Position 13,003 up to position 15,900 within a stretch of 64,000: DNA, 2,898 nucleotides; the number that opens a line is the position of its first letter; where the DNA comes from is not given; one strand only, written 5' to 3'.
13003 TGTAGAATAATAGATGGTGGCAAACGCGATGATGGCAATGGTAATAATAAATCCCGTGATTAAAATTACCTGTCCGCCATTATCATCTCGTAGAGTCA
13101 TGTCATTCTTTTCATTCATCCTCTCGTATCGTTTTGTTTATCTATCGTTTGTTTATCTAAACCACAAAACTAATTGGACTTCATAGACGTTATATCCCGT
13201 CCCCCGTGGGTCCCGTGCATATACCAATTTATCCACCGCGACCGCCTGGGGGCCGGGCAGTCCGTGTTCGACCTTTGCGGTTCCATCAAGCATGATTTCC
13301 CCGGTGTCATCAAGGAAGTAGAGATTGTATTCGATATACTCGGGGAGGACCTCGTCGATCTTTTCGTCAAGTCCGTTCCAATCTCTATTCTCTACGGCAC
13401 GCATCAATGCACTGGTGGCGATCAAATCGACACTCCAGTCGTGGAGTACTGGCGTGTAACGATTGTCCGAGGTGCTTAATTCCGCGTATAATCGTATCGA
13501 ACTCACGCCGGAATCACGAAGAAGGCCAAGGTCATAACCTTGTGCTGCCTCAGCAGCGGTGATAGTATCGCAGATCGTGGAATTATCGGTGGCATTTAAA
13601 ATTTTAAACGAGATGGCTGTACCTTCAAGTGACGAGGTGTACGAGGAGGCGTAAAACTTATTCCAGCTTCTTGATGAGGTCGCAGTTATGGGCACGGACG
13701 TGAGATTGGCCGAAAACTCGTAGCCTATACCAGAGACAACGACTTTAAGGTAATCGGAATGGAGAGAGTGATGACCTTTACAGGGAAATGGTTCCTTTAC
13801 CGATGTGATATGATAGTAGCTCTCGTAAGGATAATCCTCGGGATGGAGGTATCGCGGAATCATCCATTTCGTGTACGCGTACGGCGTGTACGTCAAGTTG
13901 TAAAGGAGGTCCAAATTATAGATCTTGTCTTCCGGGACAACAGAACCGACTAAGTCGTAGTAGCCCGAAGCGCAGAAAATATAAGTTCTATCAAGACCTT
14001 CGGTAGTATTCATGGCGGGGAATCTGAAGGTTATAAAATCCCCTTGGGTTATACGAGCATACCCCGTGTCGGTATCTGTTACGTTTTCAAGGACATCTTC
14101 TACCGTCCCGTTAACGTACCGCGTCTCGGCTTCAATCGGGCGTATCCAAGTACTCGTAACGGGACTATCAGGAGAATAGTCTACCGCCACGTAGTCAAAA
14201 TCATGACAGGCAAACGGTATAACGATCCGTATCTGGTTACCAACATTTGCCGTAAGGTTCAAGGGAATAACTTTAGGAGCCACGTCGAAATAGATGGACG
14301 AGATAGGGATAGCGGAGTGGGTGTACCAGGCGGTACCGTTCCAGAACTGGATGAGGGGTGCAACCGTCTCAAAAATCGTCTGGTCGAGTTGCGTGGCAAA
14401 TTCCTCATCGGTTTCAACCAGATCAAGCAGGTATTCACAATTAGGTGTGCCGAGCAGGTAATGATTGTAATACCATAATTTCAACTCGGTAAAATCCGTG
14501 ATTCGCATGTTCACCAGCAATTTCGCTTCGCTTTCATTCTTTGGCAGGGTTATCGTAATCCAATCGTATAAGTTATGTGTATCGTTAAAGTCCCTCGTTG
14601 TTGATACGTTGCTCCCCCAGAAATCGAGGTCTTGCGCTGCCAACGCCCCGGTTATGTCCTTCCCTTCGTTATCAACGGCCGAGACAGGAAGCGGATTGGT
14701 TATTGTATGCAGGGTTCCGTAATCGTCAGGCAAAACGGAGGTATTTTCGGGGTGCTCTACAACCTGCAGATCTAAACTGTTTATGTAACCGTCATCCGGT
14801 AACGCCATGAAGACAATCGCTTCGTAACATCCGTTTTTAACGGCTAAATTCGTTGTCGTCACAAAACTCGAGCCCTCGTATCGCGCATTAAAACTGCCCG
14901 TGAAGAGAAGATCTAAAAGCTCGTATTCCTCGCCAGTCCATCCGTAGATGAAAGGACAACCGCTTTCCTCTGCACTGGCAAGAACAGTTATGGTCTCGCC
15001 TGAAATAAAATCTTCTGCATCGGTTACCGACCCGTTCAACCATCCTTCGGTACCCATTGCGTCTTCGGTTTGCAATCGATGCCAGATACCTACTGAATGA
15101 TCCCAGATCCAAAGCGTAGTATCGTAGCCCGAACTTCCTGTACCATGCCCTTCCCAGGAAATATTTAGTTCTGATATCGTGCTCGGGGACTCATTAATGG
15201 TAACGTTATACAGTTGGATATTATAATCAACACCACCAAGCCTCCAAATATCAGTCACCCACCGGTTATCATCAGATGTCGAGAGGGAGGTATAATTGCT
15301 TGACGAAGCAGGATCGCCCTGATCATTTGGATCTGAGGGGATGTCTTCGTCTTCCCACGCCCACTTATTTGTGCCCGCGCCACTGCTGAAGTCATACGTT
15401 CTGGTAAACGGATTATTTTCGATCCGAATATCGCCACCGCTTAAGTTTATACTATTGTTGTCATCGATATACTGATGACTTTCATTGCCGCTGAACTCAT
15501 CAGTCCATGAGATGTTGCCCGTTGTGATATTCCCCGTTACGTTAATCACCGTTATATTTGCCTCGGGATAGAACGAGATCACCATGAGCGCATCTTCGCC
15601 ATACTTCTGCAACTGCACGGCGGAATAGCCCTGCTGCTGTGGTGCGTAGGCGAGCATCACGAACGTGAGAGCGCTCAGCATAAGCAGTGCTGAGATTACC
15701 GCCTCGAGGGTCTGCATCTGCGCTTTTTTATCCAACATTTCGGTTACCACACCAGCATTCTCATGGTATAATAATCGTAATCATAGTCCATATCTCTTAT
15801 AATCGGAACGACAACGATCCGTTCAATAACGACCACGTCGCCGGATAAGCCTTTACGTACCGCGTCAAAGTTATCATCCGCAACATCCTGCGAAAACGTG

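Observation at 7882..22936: Large type IV pilus / Tad-like adhesion-appendage locus with FlaI, split FlaJ, at least five class-III-signal pilins and giant adhesin-like proteins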

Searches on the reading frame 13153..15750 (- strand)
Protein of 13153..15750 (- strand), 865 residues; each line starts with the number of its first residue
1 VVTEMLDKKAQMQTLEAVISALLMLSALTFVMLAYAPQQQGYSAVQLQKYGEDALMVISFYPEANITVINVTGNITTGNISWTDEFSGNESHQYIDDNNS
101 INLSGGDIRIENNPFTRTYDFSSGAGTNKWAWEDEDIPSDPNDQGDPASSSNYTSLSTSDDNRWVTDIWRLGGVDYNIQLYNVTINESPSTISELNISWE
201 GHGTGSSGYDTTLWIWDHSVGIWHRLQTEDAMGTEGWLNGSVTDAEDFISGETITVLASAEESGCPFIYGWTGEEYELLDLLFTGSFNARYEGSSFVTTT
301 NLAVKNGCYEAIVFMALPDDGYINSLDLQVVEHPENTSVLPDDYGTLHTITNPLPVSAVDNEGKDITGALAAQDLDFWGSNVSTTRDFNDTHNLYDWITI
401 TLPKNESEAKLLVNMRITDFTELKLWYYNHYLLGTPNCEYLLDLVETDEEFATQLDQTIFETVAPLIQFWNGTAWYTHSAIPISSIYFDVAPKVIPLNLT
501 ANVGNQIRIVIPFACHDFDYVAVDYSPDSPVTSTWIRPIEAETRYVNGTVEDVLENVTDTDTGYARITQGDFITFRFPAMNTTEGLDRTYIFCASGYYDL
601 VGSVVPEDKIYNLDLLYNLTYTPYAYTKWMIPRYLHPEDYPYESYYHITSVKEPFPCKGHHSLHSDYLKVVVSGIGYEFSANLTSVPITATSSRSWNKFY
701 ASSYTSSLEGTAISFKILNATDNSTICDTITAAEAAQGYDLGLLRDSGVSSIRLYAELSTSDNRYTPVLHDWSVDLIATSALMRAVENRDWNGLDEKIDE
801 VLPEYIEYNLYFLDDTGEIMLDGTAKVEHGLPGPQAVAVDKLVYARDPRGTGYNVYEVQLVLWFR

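Call 4: search_protein_families(library=pfam, max_evalue=0.01, proteins=[window:13153-15750:-])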
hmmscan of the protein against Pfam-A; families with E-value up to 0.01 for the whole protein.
window:13153-15750:- (865 aa): 1 family
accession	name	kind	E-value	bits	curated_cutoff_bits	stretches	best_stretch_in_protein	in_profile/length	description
PF23959.1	DUF7288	-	9.2e-08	33.1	27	1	9-63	1-56/184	Family of unknown function (DUF7288)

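Call 7: search_protein_families(library=ncbifam, max_evalue=0.01, proteins=[window:13153-15750:-])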
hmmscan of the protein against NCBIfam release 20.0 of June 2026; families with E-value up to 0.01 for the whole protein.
window:13153-15750:- (865 aa): 0 families

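Call 20: find_homologous_proteins(query=window:13153-15750:-, max_evalue=0.001)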
Query window:13153-15750:- (865 aa): 2 proteins with E <= 0.001 among 8000 candidates.
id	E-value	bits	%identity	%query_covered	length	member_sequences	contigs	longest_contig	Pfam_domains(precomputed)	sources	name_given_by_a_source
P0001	0.0e+0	1994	100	100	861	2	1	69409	PF27237.1,PF23959.2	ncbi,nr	ncbi:MAG: hypothetical protein JW878_06105 [Methanomicrobia archaeon]|nr:hypothetical protein [Metha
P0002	0.0e+0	1284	67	100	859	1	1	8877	PF27237.1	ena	-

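Call 36: search_protein_representatives(protein=window:13153-15750:-)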
Query: 865 residues. Proteins with E-value up to 0.001 (for the whole library): 1318; up to 1e-10: 591; up to 1e-30: 24. The best 150 are listed.
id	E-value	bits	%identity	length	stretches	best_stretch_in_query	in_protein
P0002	0.0e+00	1284.3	69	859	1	4-865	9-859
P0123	4.5e-126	438.6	42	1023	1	117-673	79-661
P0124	4.4e-107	375.8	37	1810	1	129-670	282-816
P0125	1.6e-103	364.0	37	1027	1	123-671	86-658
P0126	9.1e-101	354.9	52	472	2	662-865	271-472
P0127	9.0e-98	345.0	41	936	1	239-657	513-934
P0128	1.7e-91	324.2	41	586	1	261-650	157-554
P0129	1.2e-90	321.4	40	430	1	261-673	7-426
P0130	5.8e-90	319.1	36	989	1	117-672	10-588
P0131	1.7e-83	297.8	35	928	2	142-545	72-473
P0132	3.5e-83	296.7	34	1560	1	62-684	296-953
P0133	6.5e-81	289.2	34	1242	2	145-724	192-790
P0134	1.4e-80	288.1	37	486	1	260-656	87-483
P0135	1.3e-77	278.3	35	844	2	180-534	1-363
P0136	3.7e-68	247.0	40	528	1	119-509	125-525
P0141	3.2e-39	151.3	44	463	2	673-865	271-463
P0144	1.4e-33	132.6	46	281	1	661-865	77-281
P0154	1.1e-25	106.4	31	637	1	258-600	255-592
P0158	5.2e-25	104.2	27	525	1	257-600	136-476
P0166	1.1e-23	99.8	30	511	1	258-607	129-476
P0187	3.3e-22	95.0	27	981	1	41-776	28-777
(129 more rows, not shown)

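Call 37: search_protein_families(library=pfam, max_evalue=0.001, proteins=[P0123, P0125, P0126, P0144, P0141, P0158, P0166, P0154, P0130, P0187])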
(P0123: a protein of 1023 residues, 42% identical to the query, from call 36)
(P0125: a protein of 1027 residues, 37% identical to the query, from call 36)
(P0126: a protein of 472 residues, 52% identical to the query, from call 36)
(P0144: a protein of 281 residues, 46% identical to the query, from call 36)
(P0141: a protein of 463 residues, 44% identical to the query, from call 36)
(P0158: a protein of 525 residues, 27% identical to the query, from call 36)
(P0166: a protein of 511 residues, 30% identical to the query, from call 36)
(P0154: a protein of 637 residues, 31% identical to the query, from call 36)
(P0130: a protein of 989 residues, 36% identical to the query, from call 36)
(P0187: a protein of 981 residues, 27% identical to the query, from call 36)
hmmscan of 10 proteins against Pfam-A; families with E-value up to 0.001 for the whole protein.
P0123 (1023 aa): 1 family
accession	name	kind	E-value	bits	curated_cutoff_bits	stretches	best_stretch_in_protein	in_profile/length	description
PF07963.17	N_methyl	-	3.2e-05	23.8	21.2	1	3-23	2-22/27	Prokaryotic N-terminal methylation motif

P0125 (1027 aa): 1 family
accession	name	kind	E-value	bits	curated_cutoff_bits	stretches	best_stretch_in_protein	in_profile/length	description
PF07963.17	N_methyl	-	4.9e-06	26.3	21.2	1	5-24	4-23/27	Prokaryotic N-terminal methylation motif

P0126 (472 aa): 1 family
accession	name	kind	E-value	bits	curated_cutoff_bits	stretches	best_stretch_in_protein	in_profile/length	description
PF23959.1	DUF7288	-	6.3e-07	30.4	27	1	6-60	2-62/184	Family of unknown function (DUF7288)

P0144 (281 aa): 0 families

P0141 (463 aa): 1 family
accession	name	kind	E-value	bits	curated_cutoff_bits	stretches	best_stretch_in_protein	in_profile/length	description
PF23959.1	DUF7288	-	1.5e-05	25.9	27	0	12-59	2-55/184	Family of unknown function (DUF7288)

P0158 (525 aa): 0 families

P0166 (511 aa): 0 families

P0154 (637 aa): 0 families

P0130 (989 aa): 0 families

P0187 (981 aa): 1 family
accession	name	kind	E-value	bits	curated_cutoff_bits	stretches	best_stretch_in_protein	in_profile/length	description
PF18962.6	Por_Secre_tail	-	4.4e-06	27.3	27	1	899-979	3-75/75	Secretion system C-terminal sorting domain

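Call 40: find_encoding_contigs(protein=P0002, flank=10000, max_places=2)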
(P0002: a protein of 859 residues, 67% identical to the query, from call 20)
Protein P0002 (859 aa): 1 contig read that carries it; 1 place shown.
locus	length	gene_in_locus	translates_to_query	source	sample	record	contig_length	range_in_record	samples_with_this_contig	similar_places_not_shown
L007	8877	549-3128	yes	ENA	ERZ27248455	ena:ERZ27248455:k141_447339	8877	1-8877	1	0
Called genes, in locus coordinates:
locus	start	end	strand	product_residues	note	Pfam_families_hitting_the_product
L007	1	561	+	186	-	?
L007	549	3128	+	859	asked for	PF27237:AF_1625_C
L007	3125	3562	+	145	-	-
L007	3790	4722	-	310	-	PF00482:T2SSF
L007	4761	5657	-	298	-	PF00482:T2SSF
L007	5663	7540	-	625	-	PF00437:T2SSE, PF27713:UCP018868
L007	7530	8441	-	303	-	-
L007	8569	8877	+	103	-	?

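Call 41: find_encoding_contigs(protein=P0126, flank=10000, max_places=2)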
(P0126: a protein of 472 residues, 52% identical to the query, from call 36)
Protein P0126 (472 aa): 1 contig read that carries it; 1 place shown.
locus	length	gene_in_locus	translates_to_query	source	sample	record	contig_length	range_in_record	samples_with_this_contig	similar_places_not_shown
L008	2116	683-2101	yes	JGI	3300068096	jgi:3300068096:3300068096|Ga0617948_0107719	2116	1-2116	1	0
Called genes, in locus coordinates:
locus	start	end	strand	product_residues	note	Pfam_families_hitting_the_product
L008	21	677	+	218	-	-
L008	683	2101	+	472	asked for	PF23959:DUF7288 (faint), PF27237:AF_1625_C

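Call 44: search_solved_structures(query=window:13153-15750:-, max_evalue=1)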
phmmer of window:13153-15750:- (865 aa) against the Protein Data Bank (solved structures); distinct sequences matched with E-value up to 1: 0.

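Call 47: predict_structure(protein=window:13153-15750:-)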
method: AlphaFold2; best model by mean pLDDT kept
length: 865 residues; sequences in the alignment: 1
mean_pLDDT: 31.4   pTM: 0.23
mean pLDDT of the five models: 31.4, 25.2, 24.6, 23.3, 22.2
residues with pLDDT >= 90: 0; 70-90: 0; 50-70: 3; < 50: 862
segments of 3 or more residues with pLDDT < 50: 1-13, 15-18, 20-22, 24-865
pLDDT, mean of each block of 10 residues (from residue 1): 43 45 46 36 36 32 31 26 26 25 28 30 25 25 31 27 30 35 34 36 39 36 35 35 35 30 32 26 28 27 28 27 28 25 26 28 34 24 29 25 26 27 29 28 32 33 30 24 24 26 27 25 28 25 26 32 28 30 32 29 29 26 22 25 24 23 23 22 29 31 35 40 42 41 44 42 38 43 41 46 41 40 40 34 38 36 30
secondary structure, 60 per line:
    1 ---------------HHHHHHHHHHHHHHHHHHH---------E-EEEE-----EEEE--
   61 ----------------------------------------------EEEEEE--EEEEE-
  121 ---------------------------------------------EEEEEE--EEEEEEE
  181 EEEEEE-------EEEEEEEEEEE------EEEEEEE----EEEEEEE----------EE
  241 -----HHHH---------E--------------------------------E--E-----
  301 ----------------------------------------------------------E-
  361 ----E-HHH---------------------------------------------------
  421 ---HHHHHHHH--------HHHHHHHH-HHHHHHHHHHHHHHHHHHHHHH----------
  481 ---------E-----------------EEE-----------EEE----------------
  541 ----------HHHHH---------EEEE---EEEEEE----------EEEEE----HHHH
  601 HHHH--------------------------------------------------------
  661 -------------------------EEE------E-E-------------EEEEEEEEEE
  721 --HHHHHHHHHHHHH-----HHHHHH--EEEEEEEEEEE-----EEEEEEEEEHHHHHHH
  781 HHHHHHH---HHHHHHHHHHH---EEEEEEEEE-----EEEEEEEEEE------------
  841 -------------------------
elements in order (helices of 4 or more, strands of 3 or more residues): H16-34 E46-49 E55-58 E107-112 E115-119 E166-171 E174-186 E194-204 E211-217 E222-228 H246-249 H424-431 H440-447 H449-470 E508-510 E522-524 H551-555 E565-568 E572-577 E588-592 H597-604 E686-688 E711-720 H723-735 H741-746 E749-759 E765-773 H774-787 H791-801 E805-813 E819-828

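Call 82: search_solved_structures(query=A2, max_evalue=1)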
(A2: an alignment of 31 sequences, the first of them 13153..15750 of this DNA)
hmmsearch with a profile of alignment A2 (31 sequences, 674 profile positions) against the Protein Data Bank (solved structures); distinct sequences matched with E-value up to 1: 0.

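Call 84: find_related_loci(query=A3, collection=metagenome_contigs, flank=8000)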
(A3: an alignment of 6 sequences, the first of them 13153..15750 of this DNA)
Query A3 (865 aa) in metagenome_contigs; peptide patterns used: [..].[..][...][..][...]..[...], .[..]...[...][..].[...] (x = any residue, [..] = any of these).
471 stretches matched a pattern; 7 encode a relative of the query (tblastn E <= 1e-3); 7 distinct loci.
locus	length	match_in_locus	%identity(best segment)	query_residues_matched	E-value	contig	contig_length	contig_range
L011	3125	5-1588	70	339-865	0e+0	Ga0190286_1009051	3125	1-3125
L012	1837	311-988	53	631-865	6e-64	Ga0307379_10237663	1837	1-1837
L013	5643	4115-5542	38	5-865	4e-36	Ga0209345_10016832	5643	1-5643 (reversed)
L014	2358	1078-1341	59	777-864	3e-28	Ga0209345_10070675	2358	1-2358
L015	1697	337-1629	41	7-865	2e-10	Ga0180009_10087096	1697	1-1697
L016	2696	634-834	36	794-865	8e-8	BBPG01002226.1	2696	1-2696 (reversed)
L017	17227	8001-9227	38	7-865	2e-7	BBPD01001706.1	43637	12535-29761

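Call 87: search_protein_families(library=pfam, max_evalue=0.01, proteins=[L017:2369-4297:-, L017:4308-5924:-, L017:6035-6901:+, L017:6902-7363:+, L017:7370-7984:+, L017:7950-9230:+, L017:9454-9912:+, L017:9989-10423:+, L017:10438-11034:+, L017:1555-2262:-])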
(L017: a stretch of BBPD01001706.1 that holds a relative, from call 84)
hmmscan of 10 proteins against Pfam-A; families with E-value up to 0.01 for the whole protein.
L017:2369-4297:- (642 aa): 1 family
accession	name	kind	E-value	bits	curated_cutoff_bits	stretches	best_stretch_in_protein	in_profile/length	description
PF00482.28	T2SSF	-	5.6e-34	117.2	25.2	2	144-270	3-124/125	Type II secretion system (T2SS), protein F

L017:4308-5924:- (538 aa): 3 families
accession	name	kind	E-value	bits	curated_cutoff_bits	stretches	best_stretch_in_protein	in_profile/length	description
PF00437.27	T2SSE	-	1.2e-31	110.1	24.9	1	192-404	37-257/370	Type II/IV secretion system protein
PF23989.1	PilB3_C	-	7.8e-15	55.2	27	1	465-533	3-70/83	PilB3-like, C-terminal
PF23990.1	PilB3_N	-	1.1e-07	32.4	27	1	41-85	56-100/101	PilB3-like, N-terminal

L017:6035-6901:+ (288 aa): 2 families
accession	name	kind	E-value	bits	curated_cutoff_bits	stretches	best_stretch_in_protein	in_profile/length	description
PF23960.2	DUF7289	-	6e-19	69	27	1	13-235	2-201/238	Family of unknown function (DUF7289)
PF07790.16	Pilin_N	-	0.0032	18.7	25.2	1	12-42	1-30/78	Archaeal Type IV pilin, N-terminal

L017:6902-7363:+ (153 aa): 1 family
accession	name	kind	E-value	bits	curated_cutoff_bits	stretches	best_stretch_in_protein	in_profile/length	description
PF23928.1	DUF7266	-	3.3e-05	24.1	27.6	1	10-150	5-142/145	Family of unknown function (DUF7266)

L017:7370-7984:+ (204 aa): 1 family
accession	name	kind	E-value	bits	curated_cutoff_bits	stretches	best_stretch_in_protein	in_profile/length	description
PF23958.1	DUF7287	-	5.9e-07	30.6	27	1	12-65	4-57/157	Family of unknown function (DUF7287)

L017:7950-9230:+ (426 aa): 1 family
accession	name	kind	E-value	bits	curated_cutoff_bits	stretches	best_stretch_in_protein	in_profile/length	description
PF23959.1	DUF7288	-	4.4e-09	37.4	27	1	21-72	2-56/184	Family of unknown function (DUF7288)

L017:9454-9912:+ (152 aa): 0 families

L017:9989-10423:+ (144 aa): 1 family
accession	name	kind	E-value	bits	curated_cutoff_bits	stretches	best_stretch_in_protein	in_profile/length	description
PF23922.1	DUF7261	-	0.0032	18.1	27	1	13-54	2-42/169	Family of unknown function (DUF7261)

L017:10438-11034:+ (198 aa): 1 family
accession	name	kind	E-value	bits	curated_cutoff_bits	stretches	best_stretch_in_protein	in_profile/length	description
PF06695.16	Sm_multidrug_ex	-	8.1e-16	59.2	30.7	1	71-184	5-119/121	Putative small multi-drug export protein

L017:1555-2262:- (235 aa): 4 families
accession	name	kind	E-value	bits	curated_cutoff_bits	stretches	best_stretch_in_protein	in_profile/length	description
PF23442.1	DUF7125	-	6.5e-17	61.8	29.1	2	14-74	2-62/207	Family of unknown function (DUF7125)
PF06745.19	ATPase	-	9.5e-11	41.9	26.6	1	17-228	2-226/231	KaiC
PF05625.17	PAXNEB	-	0.004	16.7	28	1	17-56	20-60/366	PAXNEB protein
PF05575.17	V_cholerae_RfbT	-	0.0075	16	27.9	1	126-199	186-256/286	Vibrio cholerae RfbT protein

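Call 88: search_protein_families(library=pfam, max_evalue=0.01, proteins=[L013:778-1557:+, L013:1547-2917:+, L013:2957-3424:+, L013:3433-4101:+, L013:4061-5545:+, L017:817-1548:-, L017:11113-12186:-])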
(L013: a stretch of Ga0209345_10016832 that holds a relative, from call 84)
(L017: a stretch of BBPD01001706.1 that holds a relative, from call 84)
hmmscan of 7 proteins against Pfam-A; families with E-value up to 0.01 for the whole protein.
L013:778-1557:+ (259 aa): 1 family
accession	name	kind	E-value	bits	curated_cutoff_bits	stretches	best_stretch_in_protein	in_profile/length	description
PF23960.2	DUF7289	-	4.9e-17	62.7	27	1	12-209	2-201/238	Family of unknown function (DUF7289)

L013:1547-2917:+ (456 aa): 0 families

L013:2957-3424:+ (155 aa): 1 family
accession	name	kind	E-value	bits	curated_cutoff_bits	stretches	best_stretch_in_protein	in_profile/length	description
PF23928.1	DUF7266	-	8.1e-09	35.8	27.6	1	9-153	4-141/145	Family of unknown function (DUF7266)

L013:3433-4101:+ (222 aa): 1 family
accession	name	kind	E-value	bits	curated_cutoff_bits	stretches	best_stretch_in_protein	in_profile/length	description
PF23958.1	DUF7287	-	2.2e-10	41.7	27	1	12-65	4-56/157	Family of unknown function (DUF7287)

L013:4061-5545:+ (494 aa): 2 families
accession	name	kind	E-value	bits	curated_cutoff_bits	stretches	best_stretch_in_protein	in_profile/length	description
PF24517.2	CBM96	-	9.1e-12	45.5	26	1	122-213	7-105/164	Carbohydrate-binding module family 96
PF23959.1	DUF7288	-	9.6e-06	26.6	27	0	24-71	2-55/184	Family of unknown function (DUF7288)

L017:817-1548:- (243 aa): 1 family
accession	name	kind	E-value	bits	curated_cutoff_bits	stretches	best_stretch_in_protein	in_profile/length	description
PF06560.17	GPI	-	8.3e-41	139.7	20.7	1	15-189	2-179/182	Glucose-6-phosphate isomerase (GPI)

L017:11113-12186:- (357 aa): 4 families
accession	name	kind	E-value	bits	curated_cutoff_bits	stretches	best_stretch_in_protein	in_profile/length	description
PF00382.24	TFIIB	-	6.4e-50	167.6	23.6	2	263-349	5-91/92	Transcription factor TFIIB repeat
PF08271.17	Zn_Ribbon_TF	-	3.6e-18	65.3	29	1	59-101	1-43/43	TFIIB zinc-binding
PF04545.22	Sigma70_r4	-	0.00017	21.5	24.1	0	321-346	18-43/50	Sigma-70, region 4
PF01667.23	Ribosomal_S27e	-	0.0059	16.7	24.5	0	58-88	7-37/55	Ribosomal protein S27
